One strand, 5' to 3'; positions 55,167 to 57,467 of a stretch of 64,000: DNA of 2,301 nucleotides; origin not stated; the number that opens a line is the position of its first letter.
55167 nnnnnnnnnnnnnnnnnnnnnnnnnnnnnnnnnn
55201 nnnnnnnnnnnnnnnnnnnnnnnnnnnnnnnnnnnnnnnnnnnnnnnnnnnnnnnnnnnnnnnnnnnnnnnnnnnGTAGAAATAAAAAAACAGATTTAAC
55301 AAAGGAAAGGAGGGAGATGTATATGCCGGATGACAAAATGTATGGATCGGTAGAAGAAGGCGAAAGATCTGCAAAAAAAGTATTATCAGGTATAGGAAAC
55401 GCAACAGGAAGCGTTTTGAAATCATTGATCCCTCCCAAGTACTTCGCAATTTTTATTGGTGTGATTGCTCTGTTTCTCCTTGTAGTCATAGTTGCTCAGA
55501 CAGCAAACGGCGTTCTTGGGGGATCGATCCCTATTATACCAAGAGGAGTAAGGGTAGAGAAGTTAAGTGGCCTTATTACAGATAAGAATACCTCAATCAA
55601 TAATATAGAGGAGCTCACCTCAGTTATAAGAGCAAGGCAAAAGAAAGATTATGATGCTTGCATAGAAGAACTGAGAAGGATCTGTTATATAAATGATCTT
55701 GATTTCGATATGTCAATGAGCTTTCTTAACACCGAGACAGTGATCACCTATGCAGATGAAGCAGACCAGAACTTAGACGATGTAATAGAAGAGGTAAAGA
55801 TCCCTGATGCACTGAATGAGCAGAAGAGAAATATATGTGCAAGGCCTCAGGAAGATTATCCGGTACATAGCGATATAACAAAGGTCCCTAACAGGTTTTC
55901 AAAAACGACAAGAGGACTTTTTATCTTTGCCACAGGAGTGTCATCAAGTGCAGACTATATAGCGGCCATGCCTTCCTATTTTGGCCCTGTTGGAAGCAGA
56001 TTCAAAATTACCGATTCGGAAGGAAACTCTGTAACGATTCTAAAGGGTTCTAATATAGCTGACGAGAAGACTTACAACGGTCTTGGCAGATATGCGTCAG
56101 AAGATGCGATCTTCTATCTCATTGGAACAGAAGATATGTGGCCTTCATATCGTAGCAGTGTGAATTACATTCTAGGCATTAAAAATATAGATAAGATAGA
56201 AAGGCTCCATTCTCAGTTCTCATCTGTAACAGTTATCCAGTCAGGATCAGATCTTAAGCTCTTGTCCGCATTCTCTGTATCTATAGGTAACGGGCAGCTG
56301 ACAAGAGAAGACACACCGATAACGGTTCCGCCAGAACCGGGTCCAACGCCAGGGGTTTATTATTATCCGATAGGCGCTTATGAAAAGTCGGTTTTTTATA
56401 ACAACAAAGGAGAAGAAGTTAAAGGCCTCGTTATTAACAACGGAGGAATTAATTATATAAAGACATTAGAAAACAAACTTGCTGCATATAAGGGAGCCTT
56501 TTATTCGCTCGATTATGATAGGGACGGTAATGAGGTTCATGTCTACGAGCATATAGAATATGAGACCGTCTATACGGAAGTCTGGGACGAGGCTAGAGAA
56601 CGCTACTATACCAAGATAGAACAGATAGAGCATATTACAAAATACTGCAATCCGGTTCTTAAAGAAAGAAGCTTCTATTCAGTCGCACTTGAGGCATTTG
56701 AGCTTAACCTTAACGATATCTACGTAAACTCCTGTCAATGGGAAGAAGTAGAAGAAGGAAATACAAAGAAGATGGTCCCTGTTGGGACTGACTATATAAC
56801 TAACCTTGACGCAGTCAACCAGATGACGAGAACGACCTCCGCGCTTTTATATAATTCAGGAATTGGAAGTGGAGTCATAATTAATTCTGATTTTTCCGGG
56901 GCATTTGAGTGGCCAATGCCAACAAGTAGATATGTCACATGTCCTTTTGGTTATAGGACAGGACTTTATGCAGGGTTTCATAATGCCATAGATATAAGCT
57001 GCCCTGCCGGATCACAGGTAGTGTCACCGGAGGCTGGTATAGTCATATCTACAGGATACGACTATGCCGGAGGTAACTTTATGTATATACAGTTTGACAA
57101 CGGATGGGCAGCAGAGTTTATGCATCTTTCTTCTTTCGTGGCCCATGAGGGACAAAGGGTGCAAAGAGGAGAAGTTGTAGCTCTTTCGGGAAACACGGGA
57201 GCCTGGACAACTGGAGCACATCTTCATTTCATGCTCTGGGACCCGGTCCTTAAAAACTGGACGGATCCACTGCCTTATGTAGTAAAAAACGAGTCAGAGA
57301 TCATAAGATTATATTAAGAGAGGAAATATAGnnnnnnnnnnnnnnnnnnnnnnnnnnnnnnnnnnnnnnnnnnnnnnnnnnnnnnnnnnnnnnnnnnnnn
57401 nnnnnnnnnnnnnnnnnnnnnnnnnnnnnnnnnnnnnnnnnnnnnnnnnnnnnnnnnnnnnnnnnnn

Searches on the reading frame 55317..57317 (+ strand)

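Call 43: search_protein_families(library=pfam, proteins=[window:55317-57317:+], max_evalue=0.01)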
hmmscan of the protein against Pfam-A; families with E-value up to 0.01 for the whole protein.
window:55317-57317:+ (666 aa): 1 family
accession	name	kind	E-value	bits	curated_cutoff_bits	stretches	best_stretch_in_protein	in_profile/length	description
PF01551.29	Peptidase_M23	-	1.6e-21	76.8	28.7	1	554-641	2-88/96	Peptidase family M23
